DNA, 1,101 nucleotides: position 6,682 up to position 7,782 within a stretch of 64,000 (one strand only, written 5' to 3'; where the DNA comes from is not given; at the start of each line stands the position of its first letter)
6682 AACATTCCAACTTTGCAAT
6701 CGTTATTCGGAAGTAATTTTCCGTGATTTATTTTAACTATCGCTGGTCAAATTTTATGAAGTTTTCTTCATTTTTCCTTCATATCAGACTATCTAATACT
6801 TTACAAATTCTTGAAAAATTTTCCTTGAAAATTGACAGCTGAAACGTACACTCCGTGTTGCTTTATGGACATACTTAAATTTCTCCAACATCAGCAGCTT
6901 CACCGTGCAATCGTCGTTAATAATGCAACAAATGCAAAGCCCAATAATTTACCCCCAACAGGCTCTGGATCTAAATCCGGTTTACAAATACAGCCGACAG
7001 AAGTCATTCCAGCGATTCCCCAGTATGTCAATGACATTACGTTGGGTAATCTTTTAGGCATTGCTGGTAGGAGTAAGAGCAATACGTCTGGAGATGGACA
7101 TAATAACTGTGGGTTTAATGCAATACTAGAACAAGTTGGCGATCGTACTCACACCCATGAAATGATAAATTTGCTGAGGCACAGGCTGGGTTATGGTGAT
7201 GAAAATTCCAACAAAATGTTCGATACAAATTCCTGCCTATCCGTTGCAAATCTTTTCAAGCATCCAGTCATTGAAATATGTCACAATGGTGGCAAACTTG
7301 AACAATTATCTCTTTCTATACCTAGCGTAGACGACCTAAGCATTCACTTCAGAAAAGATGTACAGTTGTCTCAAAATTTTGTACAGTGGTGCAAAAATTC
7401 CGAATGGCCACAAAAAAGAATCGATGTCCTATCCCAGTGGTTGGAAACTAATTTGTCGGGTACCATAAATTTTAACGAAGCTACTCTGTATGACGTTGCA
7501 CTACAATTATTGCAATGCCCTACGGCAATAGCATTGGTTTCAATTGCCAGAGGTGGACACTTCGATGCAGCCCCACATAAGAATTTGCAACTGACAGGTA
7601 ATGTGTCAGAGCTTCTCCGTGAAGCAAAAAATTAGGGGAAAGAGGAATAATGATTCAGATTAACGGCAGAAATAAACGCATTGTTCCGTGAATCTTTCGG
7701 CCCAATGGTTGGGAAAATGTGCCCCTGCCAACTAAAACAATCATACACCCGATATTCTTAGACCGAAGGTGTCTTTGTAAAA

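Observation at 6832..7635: OTU-like cysteine protease: a eukaryote-type deubiquitinase fold in a bacterial chromosome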

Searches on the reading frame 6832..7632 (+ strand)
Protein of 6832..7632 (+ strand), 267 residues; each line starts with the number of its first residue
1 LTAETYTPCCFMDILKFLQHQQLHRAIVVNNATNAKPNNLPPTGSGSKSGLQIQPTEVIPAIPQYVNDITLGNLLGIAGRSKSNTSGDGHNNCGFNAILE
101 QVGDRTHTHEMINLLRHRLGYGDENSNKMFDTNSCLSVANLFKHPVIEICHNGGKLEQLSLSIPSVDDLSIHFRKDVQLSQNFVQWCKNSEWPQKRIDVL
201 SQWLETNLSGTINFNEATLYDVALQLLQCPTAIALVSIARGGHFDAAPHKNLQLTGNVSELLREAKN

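Call 3: search_protein_families(library=pfam, proteins=[window:6832-7632:+], max_evalue=10)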
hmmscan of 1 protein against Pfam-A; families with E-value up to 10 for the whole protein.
window:6832-7632:+ (267 aa): 0 families

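Call 4: search_protein_families(library=ncbifam, proteins=[window:6832-7632:+], max_evalue=10)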
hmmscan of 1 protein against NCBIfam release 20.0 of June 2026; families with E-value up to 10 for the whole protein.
window:6832-7632:+ (267 aa): 0 families

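Call 5: search_solved_structures(query=window:6832-7632:+, max_evalue=10, show_alignments=3)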
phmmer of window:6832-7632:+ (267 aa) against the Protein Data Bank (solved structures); distinct sequences matched with E-value up to 10: 0.

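Call 6: find_homologous_proteins(query=window:6832-7632:+, max_evalue=0.01)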
Query window:6832-7632:+ (267 aa): 22 proteins with E <= 0.01 among 542 candidates.
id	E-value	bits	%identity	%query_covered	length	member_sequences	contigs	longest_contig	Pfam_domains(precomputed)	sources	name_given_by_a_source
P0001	8.8e-170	581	100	96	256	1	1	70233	-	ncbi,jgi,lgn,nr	ncbi:MAG: hypothetical protein LBE98_02885 [Puniceicoccales bacterium]|jgi:hypothetical protein|nr:h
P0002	1.7e-129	449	78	96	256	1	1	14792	-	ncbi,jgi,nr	ncbi:MAG: hypothetical protein LBB17_00840 [Puniceicoccales bacterium]|jgi:hypothetical protein|nr:h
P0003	2.1e-124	432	76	96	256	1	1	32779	-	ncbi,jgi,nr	ncbi:MAG: hypothetical protein LBC30_03490 [Puniceicoccales bacterium]|jgi:hypothetical protein|nr:h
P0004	7.7e-112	391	70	93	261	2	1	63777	-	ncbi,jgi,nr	ncbi:MAG: hypothetical protein LBS22_01125 [Puniceicoccales bacterium]|jgi:hypothetical protein|nr:h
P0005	1.0e-98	348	70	82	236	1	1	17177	-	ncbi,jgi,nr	ncbi:MAG: hypothetical protein LBD34_01110 [Puniceicoccales bacterium]|jgi:hypothetical protein|nr:h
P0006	3.7e-95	336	69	80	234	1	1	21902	-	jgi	jgi:hypothetical protein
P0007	5.4e-94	332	71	77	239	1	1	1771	-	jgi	jgi:hypothetical protein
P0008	8.0e-91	322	68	82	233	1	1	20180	-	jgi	jgi:hypothetical protein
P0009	7.4e-89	316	69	76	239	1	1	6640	-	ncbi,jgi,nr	ncbi:MAG: hypothetical protein LBC11_02880 [Puniceicoccales bacterium]|jgi:hypothetical protein|nr:h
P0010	1.0e-85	305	61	86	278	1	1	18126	-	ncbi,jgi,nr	ncbi:MAG: hypothetical protein LBQ23_02305 [Puniceicoccales bacterium]|jgi:hypothetical protein|nr:h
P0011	1.1e-85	305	65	77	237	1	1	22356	-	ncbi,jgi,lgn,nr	ncbi:MAG: hypothetical protein LBC30_03740 [Puniceicoccales bacterium]|jgi:hypothetical protein|nr:h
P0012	4.4e-84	300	63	81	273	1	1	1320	-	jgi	jgi:hypothetical protein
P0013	6.2e-81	290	62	77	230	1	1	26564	-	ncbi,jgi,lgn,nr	ncbi:MAG: hypothetical protein LBE98_02390 [Puniceicoccales bacterium]|jgi:hypothetical protein|nr:h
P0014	9.9e-80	286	64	77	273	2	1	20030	-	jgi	jgi:hypothetical protein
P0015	1.7e-76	275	60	83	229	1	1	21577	-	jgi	jgi:hypothetical protein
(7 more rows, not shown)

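Call 14: find_encoding_contigs(protein=P0013, flank=8000, max_places=3)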
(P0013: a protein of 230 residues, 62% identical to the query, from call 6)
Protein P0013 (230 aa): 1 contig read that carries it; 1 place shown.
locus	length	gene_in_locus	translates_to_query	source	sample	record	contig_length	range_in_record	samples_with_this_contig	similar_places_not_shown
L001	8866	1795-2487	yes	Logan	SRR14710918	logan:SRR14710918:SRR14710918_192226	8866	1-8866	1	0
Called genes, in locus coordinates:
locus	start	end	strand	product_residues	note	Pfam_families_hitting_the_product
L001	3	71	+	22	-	?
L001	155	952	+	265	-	-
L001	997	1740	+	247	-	-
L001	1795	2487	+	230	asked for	-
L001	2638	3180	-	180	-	PF01569:PAP2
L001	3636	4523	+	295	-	PF00698:Acyl_transf_1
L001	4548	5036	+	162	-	PF00383:dCMP_cyt_deam_1, PF14437:MafB19-deam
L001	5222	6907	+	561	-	PF00575:S1 (weak), PF17092:PCB_OB (faint), PF21710:Spt6_S1 (faint), PF00575:S1, PF23459:S1_RRP5 (weak)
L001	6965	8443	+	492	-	PF01336:tRNA_anti-codon, PF00152:tRNA-synt_2, PF01409:tRNA-synt_2d (faint)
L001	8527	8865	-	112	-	?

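Call 15: find_encoding_contigs(protein=P0002, flank=8000, max_places=3)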
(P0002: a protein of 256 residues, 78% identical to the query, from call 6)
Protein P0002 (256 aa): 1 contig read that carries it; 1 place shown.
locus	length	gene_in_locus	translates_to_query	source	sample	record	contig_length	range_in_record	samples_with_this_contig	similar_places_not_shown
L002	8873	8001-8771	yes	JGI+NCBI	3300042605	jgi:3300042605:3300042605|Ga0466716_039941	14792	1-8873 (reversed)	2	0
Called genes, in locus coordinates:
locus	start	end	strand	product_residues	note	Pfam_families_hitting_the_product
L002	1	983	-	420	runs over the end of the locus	-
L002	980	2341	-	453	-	PF23357:DUF7088, PF09822:ABC_transp_aux (weak)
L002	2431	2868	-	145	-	-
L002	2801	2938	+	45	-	-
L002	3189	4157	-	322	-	PF00005:ABC_tran, PF13304:AAA_21 (faint)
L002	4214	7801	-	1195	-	PF02811:PHP, PF07733:DNA_pol3_alpha, PF17657:DNA_pol3_finger, PF14579:HHH_6, PF01336:tRNA_anti-codon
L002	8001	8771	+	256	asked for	-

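Call 20: predict_structure(alignment_id=A1)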
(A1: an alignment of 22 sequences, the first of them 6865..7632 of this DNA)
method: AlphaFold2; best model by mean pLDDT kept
length: 256 residues; sequences in the alignment: 22
mean_pLDDT: 80.8   pTM: 0.75
mean pLDDT of the five models: 80.8, 80.6, 80.2, 79.6, 79.0
residues with pLDDT >= 90: 133; 70-90: 62; 50-70: 26; < 50: 35
segments of 3 or more residues with pLDDT < 50: 13-43
pLDDT, mean of each block of 10 residues (from residue 1): 56 45 37 37 55 95 97 77 91 84 92 87 92 95 96 81 96 94 90 79 88 94 92 92 84 72
secondary structure, 60 per line:
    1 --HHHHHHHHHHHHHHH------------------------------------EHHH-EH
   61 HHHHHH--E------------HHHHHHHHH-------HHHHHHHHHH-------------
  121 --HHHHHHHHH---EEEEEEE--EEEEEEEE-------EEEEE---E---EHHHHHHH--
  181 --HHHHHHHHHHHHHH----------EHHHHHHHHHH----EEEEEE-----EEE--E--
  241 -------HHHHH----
elements in order: H3-17 H60-66 H82-90 H98-107 H123-131 E135-141 E144-151 E159-163 H172-178 H183-196 H208-217 E222-227 E233-235 H248-252

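Call 23: fold_search(model_id=the predicted structure, library=pdb)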
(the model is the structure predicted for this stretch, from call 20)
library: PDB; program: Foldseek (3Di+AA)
matches with E <= 10: 245; with E <= 0.001: 0
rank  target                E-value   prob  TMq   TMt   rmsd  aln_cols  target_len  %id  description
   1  3phx_A                3.1e-02  0.99  0.35  0.53   5.8       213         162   13  OTU Domain of Crimean Congo Hemorrhagic Fever Virus in complex with ISG15 (released 2011-02-02)
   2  3pse_A                8.4e-02  0.96  0.36  0.53   5.9       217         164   12  Structure of a viral OTU domain protease bound to interferon-stimulated gene 15 (ISG15) (released 2011-01-19)
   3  3znh_A                1.1e-01  0.85  0.33  0.53   8.5       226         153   12  Crimean Congo Hemorrhagic Fever Virus OTU domain in complex with ubiquitin-propargyl. (released 2013-02-27)
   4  4bou                  1.2e-01  0.85  0.32  0.54   7.9       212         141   10  Structure of OTUD3 OTU domain (released 2013-07-17)
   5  7jms_E                1.6e-01  0.91  0.35  0.53   5.0       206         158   10  Structure of the Hazara virus OTU bound to ubiquitin (released 2020-10-21)
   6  3pfy                  1.6e-01  0.85  0.29  0.55   8.1       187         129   13  The catalytic domain of human OTUD5 (released 2010-12-15)
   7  5v5i_A                1.8e-01  0.89  0.33  0.50   6.2       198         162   11  OTU protease of Crimean Congo Hemorrhagic Fever Virus bound to ubiquitin variant CC.1 (released 2017-05-10)
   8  7jms_C                1.9e-01  0.84  0.32  0.49   5.4       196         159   10  Structure of the Hazara virus OTU bound to ubiquitin (released 2020-10-21)
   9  6oar_C                2.0e-01  0.84  0.33  0.51   6.4       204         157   11  Structure of the Kupe virus OTU bound to the C-terminal domain of sheep ISG15 (released 2020-01-08)
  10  6oat_A                2.4e-01  0.85  0.32  0.50   6.2       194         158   11  Structure of the Ganjam virus OTU bound to sheep ISG15 (released 2020-01-08)
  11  6dx1_B                2.4e-01  0.47  0.25  0.39   8.5       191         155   12  Crystal structure of the viral OTU domain protease from Qalyub virus (released 2018-12-19)
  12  3pt2_A                2.5e-01  0.82  0.34  0.50   6.1       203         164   12  Structure of a viral OTU domain protease bound to Ubiquitin (released 2011-01-19)
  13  3phw_C                2.9e-01  0.84  0.33  0.51   6.0       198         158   12  OTU Domain of Crimean Congo Hemorrhagic Fever Virus in complex with Ubiquitin (released 2011-02-02)
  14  6oar_A                2.9e-01  0.63  0.31  0.47   7.1       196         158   12  Structure of the Kupe virus OTU bound to the C-terminal domain of sheep ISG15 (released 2020-01-08)
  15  5v5g_A                3.0e-01  0.80  0.33  0.49   6.2       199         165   12  OTU protease of Crimean Congo Hemorrhagic Fever Virus bound to ubiquitin variant CC.4 (released 2017-05-10)
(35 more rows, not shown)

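Call 28: search_solved_structures(query=A1, max_evalue=10, show_alignments=5)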
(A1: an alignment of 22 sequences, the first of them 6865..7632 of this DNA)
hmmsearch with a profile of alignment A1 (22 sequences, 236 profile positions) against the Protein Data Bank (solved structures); distinct sequences matched with E-value up to 10: 8.
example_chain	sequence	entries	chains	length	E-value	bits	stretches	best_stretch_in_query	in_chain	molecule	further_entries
1b9k_A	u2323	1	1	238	0.28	13.5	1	104-171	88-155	PROTEIN (ALPHA-ADAPTIN APPENDAGE DOMAIN)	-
7ohi_A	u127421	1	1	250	0.31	13.3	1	105-171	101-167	AP-2 complex subunit alpha-2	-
9ppp_A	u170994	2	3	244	0.31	13.3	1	105-171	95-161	AP-2 complex subunit alpha-2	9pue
1ky6_A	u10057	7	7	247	0.31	13.3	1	105-171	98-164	ALPHA-ADAPTIN C | AP-2 CLATHRIN ADAPTOR ALPHA SUBUNIT (ALPHA-ADAPTIN C)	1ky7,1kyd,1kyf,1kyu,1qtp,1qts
1w80_A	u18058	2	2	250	0.33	13.2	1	104-171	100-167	ADAPTER-RELATED PROTEIN COMPLEX 2 ALPHA 2 SUBUNIT | AP-2 COMPLEX SUBUNIT ALPHA-2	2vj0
5mq0_V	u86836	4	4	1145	0.35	13.2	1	116-203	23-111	Pre-mRNA-splicing factor ATP-dependent RNA helicase PRP22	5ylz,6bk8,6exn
9dtr_V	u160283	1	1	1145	0.35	13.2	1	116-203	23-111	Pre-mRNA-splicing factor ATP-dependent RNA helicase PRP22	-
3hs8_A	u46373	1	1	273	0.43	12.9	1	105-171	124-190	Adaptor protein complex AP-2, alpha 2 subunit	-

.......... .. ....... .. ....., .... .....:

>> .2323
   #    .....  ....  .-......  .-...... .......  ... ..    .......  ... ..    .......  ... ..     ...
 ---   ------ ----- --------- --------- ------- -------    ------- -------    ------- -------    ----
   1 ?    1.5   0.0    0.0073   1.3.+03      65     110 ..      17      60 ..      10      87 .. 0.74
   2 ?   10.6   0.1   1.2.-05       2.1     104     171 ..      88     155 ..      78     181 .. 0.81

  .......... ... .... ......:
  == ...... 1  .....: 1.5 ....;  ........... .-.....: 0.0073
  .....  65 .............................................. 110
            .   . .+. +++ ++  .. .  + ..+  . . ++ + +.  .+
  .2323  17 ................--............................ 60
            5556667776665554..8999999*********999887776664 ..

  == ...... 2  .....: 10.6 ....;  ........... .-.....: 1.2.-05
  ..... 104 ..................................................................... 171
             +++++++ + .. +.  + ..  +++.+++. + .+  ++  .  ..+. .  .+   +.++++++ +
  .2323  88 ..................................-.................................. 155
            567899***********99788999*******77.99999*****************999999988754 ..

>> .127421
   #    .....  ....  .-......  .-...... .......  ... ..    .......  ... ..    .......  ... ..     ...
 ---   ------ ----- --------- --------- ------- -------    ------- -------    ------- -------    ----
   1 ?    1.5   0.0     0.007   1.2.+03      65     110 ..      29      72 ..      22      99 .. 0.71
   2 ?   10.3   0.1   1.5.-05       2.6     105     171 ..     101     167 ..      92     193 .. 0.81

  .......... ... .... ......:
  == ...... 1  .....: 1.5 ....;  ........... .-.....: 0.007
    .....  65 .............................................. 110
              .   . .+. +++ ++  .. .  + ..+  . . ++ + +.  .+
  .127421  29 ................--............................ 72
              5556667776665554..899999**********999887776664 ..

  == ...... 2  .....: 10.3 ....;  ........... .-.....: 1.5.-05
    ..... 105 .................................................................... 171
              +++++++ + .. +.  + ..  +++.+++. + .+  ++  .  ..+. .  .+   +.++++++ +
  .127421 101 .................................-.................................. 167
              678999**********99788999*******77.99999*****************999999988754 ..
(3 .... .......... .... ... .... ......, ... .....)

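Call 29: search_protein_families(library=pfam, alignment_id=A1, max_evalue=10)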
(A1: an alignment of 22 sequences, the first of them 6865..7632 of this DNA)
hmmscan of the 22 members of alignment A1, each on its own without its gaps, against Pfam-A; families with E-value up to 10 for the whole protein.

A. member 1, window:6865-7632:+ (256 aa): 0 families

B. families by the number of members that match (of 22 scanned): 5 families
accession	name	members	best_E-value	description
PF05509.17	TraY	1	0.00099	TraY domain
PF14541.11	TAXi_C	1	0.075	Xylanase inhibitor C-terminal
PF06707.17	DUF1194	1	0.083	Protein of unknown function (DUF1194)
PF19954.5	EAD10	1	0.12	Effector-associated domain 10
PF12530.14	DUF3730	1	0.18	Focadhesin/RST1, DUF3730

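Call 33: find_related_loci(query=A1, collection=genome_contigs, flank=6000)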
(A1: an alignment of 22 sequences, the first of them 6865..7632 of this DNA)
Query A1 (256 aa) in genome_contigs; peptide patterns used: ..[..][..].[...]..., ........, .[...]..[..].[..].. (x = any residue, [..] = any of these).
151 stretches matched a pattern; 16 encode a relative of the query (tblastn E <= 1e-3); 15 distinct loci.
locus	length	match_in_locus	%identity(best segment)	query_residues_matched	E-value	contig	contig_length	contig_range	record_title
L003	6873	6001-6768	78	1-256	2e-135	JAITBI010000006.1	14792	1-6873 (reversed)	MAG: Puniceicoccales bacterium isolate Ncb351_bin8 k119_1517029, whole genome shotgun sequence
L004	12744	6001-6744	70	1-247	7e-117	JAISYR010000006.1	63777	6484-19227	MAG: Puniceicoccales bacterium isolate Nc350_bin44 k119_895683, whole genome shotgun sequence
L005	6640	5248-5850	69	50-251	9e-94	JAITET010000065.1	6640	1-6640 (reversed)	MAG: Puniceicoccales bacterium isolate Nm470_bin68 k119_3777798, whole genome shotgun sequence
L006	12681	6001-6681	61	28-256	9e-91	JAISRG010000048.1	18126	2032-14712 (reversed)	MAG: Puniceicoccales bacterium isolate Kf353_bin47 k119_1694807, whole genome shotgun sequence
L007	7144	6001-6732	55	1-256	7e-88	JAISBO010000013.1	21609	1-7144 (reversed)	MAG: Puniceicoccales bacterium isolate Gx481_bin23 k119_3745089, whole genome shotgun sequence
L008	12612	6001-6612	64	52-256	3e-85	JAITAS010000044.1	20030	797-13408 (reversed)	MAG: Puniceicoccales bacterium isolate Ncb351_bin52 k119_2959585, whole genome shotgun sequence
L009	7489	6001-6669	58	30-256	2e-83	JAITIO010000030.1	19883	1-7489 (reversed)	MAG: Puniceicoccales bacterium isolate Pcl387_bin12 k119_2404144, whole genome shotgun sequence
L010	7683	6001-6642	70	37-254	1e-103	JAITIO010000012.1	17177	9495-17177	MAG: Puniceicoccales bacterium isolate Pcl387_bin12 k119_2789485, whole genome shotgun sequence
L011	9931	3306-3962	57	36-256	3e-80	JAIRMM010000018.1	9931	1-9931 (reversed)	MAG: Puniceicoccales bacterium isolate Cd354_bin103 k119_2418038, whole genome shotgun sequence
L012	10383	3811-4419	57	50-254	2e-72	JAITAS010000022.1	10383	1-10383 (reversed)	MAG: Puniceicoccales bacterium isolate Ncb351_bin52 k119_1856897, whole genome shotgun sequence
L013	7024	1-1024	51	41-252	2e-69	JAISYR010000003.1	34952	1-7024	MAG: Puniceicoccales bacterium isolate Nc350_bin44 k119_534539, whole genome shotgun sequence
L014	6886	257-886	50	41-252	6e-63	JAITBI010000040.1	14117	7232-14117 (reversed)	MAG: Puniceicoccales bacterium isolate Ncb351_bin8 k119_1281327, whole genome shotgun sequence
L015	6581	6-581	50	52-240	1e-53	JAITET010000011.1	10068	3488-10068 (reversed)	MAG: Puniceicoccales bacterium isolate Nm470_bin68 k119_2360783, whole genome shotgun sequence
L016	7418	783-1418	36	46-255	2e-34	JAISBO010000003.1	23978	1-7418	MAG: Puniceicoccales bacterium isolate Gx481_bin23 k119_2377438, whole genome shotgun sequence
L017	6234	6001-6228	55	48-123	5e-23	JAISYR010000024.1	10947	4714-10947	MAG: Puniceicoccales bacterium isolate Nc350_bin44 k119_2899618, whole genome shotgun sequence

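Call 46: search_protein_representatives(alignment_id=A1)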
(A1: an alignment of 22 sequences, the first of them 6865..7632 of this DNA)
Query: 22 sequences, 236 profile positions. Proteins with E-value up to 0.001 (for the whole library): 47; up to 1e-10: 36; up to 1e-30: 18. The best 47 are listed.
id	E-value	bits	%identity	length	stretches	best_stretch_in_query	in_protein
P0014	2.9e-106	370.2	-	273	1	5-236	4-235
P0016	3.2e-98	343.9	-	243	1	1-235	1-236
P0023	1.3e-93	328.8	-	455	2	31-235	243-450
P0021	2.0e-91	321.6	-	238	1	1-234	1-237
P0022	9.9e-75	267.0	-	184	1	41-219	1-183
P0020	2.2e-73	262.6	-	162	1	81-235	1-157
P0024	2.3e-61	223.3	-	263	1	30-235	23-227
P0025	6.5e-56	205.4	-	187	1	3-171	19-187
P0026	1.3e-53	197.9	-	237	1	36-234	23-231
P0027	1.9e-53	197.3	-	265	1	14-229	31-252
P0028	2.1e-48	180.9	-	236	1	17-235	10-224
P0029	3.6e-42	160.4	-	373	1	33-234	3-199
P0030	2.6e-40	154.4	-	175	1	1-162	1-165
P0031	7.4e-40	152.9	-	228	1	22-224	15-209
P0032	5.2e-36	140.3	-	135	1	30-137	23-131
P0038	2.0e-26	108.9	-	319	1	20-217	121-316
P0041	2.2e-19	85.8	-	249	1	19-216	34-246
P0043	7.1e-16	74.4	-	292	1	24-213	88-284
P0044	7.2e-16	74.3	-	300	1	13-222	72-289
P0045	8.7e-15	70.8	-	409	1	26-213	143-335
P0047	3.8e-13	65.4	-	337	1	41-215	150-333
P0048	5.9e-13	64.8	-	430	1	23-220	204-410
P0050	1.0e-11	60.8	-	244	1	23-216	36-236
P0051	1.2e-11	60.6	-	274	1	38-215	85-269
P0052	3.3e-11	59.1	-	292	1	16-216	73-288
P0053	4.2e-11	58.8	-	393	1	25-219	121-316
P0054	2.9e-10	56.0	-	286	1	32-215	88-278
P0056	7.1e-09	51.5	-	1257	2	78-215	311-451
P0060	4.6e-07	45.5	-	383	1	6-214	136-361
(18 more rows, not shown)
